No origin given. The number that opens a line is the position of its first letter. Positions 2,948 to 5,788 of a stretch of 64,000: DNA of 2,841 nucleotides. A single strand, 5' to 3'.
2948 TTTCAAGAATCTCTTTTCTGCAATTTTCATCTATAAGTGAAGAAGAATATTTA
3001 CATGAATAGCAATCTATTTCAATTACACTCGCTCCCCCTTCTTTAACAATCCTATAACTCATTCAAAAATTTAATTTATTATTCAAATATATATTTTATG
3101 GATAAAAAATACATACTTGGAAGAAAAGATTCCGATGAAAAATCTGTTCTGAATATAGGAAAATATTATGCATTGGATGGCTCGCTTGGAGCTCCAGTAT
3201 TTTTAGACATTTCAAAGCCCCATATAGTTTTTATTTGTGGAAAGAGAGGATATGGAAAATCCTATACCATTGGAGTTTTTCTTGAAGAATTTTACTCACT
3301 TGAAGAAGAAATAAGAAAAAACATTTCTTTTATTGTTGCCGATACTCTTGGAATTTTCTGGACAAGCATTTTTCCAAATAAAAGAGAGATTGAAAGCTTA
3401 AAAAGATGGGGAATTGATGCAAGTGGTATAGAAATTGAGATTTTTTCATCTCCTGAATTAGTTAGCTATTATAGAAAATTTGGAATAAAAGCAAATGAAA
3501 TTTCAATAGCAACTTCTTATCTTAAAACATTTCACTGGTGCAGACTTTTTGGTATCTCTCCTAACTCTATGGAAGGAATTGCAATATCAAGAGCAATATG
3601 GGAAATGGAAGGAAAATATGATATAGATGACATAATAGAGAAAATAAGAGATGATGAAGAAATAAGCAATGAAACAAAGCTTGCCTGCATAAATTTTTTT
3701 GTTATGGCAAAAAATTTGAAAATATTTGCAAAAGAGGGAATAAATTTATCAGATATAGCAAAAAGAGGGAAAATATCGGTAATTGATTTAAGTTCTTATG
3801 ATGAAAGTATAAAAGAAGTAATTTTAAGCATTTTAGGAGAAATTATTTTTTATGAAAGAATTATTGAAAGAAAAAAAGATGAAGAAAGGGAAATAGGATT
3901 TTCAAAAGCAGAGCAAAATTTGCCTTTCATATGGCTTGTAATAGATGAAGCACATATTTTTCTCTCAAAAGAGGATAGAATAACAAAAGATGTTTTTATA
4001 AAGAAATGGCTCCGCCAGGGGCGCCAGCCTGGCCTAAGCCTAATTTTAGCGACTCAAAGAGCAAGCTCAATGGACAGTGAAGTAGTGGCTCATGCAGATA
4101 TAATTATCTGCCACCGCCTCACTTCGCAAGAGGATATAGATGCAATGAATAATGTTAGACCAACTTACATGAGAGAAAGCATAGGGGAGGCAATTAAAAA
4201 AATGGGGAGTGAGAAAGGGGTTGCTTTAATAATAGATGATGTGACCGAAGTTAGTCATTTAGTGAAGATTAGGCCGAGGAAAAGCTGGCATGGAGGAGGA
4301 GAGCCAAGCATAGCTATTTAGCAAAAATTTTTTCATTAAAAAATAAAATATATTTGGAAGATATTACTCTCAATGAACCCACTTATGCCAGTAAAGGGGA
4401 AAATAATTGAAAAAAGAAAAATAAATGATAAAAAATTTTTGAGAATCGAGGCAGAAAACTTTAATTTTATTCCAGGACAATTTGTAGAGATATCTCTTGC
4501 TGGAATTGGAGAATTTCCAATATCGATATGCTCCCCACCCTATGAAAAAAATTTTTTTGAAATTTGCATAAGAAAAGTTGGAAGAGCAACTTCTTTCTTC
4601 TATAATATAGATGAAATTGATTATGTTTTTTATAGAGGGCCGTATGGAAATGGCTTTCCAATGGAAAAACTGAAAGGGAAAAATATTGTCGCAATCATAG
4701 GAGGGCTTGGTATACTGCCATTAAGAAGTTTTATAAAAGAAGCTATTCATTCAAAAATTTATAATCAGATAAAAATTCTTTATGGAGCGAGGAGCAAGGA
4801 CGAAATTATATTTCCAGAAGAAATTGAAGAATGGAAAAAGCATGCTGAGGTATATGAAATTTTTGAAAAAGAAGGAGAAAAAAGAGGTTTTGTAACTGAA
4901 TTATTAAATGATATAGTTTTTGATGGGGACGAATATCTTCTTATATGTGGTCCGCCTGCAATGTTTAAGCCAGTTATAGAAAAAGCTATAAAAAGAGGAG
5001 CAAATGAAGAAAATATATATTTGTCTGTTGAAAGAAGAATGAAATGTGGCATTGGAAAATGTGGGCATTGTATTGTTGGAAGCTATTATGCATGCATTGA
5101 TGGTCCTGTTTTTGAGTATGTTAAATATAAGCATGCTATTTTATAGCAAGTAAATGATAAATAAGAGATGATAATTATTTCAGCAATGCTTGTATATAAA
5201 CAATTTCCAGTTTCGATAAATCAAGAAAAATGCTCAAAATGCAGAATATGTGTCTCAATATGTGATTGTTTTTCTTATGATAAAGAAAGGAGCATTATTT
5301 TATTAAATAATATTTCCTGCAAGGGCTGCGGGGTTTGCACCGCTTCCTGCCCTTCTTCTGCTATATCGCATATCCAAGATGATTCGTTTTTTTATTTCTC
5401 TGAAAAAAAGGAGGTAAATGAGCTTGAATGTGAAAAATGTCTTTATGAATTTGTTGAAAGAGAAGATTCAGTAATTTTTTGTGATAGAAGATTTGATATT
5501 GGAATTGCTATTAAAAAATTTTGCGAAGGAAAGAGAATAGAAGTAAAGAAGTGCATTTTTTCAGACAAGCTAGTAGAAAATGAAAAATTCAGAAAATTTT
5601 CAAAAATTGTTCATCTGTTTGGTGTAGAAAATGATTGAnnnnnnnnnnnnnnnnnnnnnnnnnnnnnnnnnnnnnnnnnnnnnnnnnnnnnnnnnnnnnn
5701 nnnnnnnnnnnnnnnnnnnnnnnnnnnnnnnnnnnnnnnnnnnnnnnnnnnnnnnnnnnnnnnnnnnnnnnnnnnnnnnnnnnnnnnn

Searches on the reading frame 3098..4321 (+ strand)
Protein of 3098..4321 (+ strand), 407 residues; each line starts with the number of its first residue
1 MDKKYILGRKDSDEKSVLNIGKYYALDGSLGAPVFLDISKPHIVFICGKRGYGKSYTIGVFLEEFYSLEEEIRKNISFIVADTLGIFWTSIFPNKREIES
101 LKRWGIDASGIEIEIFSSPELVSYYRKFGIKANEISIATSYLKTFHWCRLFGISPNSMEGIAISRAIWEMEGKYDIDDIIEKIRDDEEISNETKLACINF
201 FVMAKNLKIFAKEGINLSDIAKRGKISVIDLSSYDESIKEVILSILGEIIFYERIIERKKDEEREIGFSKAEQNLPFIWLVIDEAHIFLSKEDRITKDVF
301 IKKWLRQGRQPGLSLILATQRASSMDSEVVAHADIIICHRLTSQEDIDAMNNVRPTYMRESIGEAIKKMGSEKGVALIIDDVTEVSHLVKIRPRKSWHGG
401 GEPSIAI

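Call 4: search_protein_families(library=pfam, proteins=[window:3098-4321:+], max_evalue=0.01)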
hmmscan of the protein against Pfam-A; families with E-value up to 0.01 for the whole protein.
window:3098-4321:+ (407 aa): 2 families
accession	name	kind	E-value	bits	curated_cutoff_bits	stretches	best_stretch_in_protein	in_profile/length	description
PF01935.23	DUF87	-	4.1e-10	40.6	23.2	1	31-246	11-216/220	Helicase HerA, central domain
PF05707.18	Zot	-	0.002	18.1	20.3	1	279-338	84-144/197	Zonular occludens toxin (Zot)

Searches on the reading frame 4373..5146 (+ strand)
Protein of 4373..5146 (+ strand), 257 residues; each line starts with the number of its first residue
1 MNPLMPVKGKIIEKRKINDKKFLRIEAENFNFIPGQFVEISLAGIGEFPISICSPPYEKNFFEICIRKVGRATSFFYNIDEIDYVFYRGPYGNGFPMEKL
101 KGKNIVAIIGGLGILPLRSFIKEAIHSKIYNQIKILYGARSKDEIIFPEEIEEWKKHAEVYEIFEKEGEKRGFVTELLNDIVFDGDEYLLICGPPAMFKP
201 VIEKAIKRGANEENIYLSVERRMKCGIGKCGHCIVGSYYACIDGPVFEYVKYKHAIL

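Call 4: search_protein_families(library=pfam, proteins=[window:4373-5146:+], max_evalue=0.01)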
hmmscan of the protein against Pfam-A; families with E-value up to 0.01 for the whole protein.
window:4373-5146:+ (257 aa): 2 families
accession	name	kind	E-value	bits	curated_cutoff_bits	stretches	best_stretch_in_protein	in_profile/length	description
PF00175.26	NAD_binding_1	-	2.9e-12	47.6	22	1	108-199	2-105/109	Oxidoreductase NAD-binding domain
PF10418.14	DHODB_Fe-S_bind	-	3.7e-10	39.8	23.9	1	220-249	1-37/41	Iron-sulfur cluster binding domain of dihydroorotate dehydrogenase B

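Call 33: search_protein_families(library=ncbifam, proteins=[window:4373-5146:+], max_evalue=0.00001)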
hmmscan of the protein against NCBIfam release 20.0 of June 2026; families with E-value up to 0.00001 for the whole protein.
window:4373-5146:+ (257 aa): 21 families
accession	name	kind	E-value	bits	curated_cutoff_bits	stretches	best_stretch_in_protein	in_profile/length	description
NF006220.0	PRK08345.1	subfamily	2.5e-72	243.6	395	1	12-250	22-285/294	cytochrome-c3 hydrogenase subunit gamma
NF040830.1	sulfhyd_ShyC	equivalog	3.2e-66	223.4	600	1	12-250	18-279/288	NAD(P)-dependent hydrogenase/sulfhydrogenase 2 subunit gamma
TIGR02911.1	sulfite_red_B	equivalog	1.3e-59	201.4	288.6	1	3-254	2-258/261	anaerobic sulfite reductase subunit AsrB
NF040835.1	sulfhyd_HydG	equivalog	1.3e-56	192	650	1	27-250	45-282/292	NADPH-dependent hydrogenase/sulfhydrogenase 1 subunit gamma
NF000796.0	PRK00054.1-1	equivalog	7.8e-47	159.6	224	1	22-250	20-233/254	dihydroorotate dehydrogenase electron transfer subunit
NF000798.0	PRK00054.1-3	equivalog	5.3e-32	111.4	219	1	8-248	7-238/244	dihydroorotate dehydrogenase electron transfer subunit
NF000799.0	PRK00054.1-4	equivalog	2.8e-27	95.4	314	1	33-248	34-252/258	dihydroorotate dehydrogenase electron transfer subunit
NF004862.0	PRK06222.1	subfamily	5e-25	88.6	220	1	10-248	3-244/281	sulfide/dihydroorotate dehydrogenase-like FAD/NAD-binding protein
NF009414.0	PRK12778.1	equivalog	1.2e-23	83.4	1103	1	10-249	3-245/752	bifunctional dihydroorotate dehydrogenase B NAD binding subunit/NADPH-dependent glutamate synthase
NF000797.0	PRK00054.1-2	equivalog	7.8e-22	77.8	270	1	35-248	45-261/267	dihydroorotate dehydrogenase electron transfer subunit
NF004470.0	PRK05802.1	equivalog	1.5e-18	67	313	1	8-235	67-303/330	sulfide/dihydroorotate dehydrogenase-like FAD/NAD-binding protein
NF040810.1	BenC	equivalog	3.7e-17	62.5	430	1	23-216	122-326/333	benzoate 1,2-dioxygenase electron transfer component BenC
TIGR01941.1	nqrF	equivalog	8.4e-15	54.6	295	1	47-217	222-400/405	NADH:ubiquinone reductase (Na(+)-transporting) subunit F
NF005963.0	PRK08051.1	equivalog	7e-12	45.1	230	1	25-216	24-226/233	NAD(P)H-flavin reductase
NF052252.1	flav_redu_LuxG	exception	1.9e-10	40.3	340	1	26-216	22-225/232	flavin mononucleotide reductase LuxG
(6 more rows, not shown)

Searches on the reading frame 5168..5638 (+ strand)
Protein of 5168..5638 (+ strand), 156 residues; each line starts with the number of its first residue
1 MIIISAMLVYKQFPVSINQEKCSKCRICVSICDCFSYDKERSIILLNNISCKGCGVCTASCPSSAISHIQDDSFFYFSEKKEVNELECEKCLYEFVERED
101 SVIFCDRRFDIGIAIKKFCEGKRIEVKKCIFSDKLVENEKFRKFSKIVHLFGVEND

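Call 4: search_protein_families(library=pfam, proteins=[window:5168-5638:+], max_evalue=0.01)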
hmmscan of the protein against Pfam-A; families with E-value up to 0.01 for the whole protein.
window:5168-5638:+ (156 aa): 7 families
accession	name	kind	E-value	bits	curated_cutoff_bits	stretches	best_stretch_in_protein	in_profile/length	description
PF13237.11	Fer4_10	-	1.3e-08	35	25.5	1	45-92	3-46/53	4Fe-4S dicluster domain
PF12797.12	Fer4_2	-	9.5e-06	25.7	24.5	2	47-63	6-22/22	4Fe-4S binding domain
PF00037.32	Fer4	-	1.2e-05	25.3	21.1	2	50-67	7-24/24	4Fe-4S binding domain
PF12838.12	Fer4_7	-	3.3e-05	24.7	27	1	50-91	1-41/52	4Fe-4S dicluster domain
PF13187.11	Fer4_9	-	6.6e-05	23.3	27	2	51-91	2-43/52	4Fe-4S dicluster domain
PF14697.11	Fer4_21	-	0.00038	21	35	1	16-66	2-57/59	4Fe-4S dicluster domain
PF12837.12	Fer4_6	-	0.0011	19.2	25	1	50-66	8-24/24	4Fe-4S binding domain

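Call 33: search_protein_families(library=ncbifam, proteins=[window:5168-5638:+], max_evalue=0.00001)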
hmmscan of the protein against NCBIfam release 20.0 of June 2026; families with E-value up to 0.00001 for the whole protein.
window:5168-5638:+ (156 aa): 13 families
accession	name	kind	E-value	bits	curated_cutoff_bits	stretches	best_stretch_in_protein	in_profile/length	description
NF040770.1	hetero_SS_HdrA2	exception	9.1e-10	37.3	1100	1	9-69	566-626/777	CoB-CoM heterodisulfide reductase HdrA2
NF007202.0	PRK09623.1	equivalog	3.5e-09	36.9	166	1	10-71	41-103/105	3-methyl-2-oxobutanoate dehydrogenase subunit delta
TIGR02179.1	PorD_KorD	subfamily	6.9e-09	35.7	60.05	1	17-70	22-76/78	2-oxoacid:acceptor oxidoreductase, delta subunit, pyruvate/2-ketoisovalerate family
NF045790.1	OxalOxreddelta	equivalog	8.8e-09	34.9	230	1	17-71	257-311/316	oxalate oxidoreductase subunit delta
NF040684.1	PorD_Arch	equivalog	2.7e-08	33.8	120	1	12-70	24-83/85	pyruvate synthase subunit PorD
TIGR02700.1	flavo_MJ0208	hypoth_equivalog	3.4e-08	33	251.35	1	7-68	135-196/234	dihydromethanopterin reductase (acceptor)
NF041891.1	hdrA_Methbact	equivalog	2.4e-07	29.4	1300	1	15-69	567-621/762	ferredoxin:CoB-CoM heterodisulfide reductase subunit HdrA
NF007203.0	PRK09624.1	equivalog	4.5e-07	30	171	1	10-70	41-102/105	pyuvate ferredoxin oxidoreductase subunit delta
TIGR03336.1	IOR_alpha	equivalog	8.2e-07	27.7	650.9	1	10-66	540-595/595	indolepyruvate ferredoxin oxidoreductase subunit alpha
NF045763.1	PhenlGlyoxDHPadF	equivalog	9.6e-07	28.9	150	1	17-66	28-77/78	NADH-dependent phenylglyoxylate dehydrogenase subunit delta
NF043039.1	HgcAB_like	equivalog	1.2e-06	28.4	285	1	11-67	291-350/350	HgcAB-like fusion protein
NF040864.1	HgcB_ferredoxin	equivalog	1.5e-06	27.9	99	1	16-67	10-62/93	mercury methylation ferredoxin HgcB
NF041778.1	hetero_SS_HdrA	equivalog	1.7e-06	26.1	1400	1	15-144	582-706/771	ferredoxin:CoB-CoM heterodisulfide reductase subunit HdrA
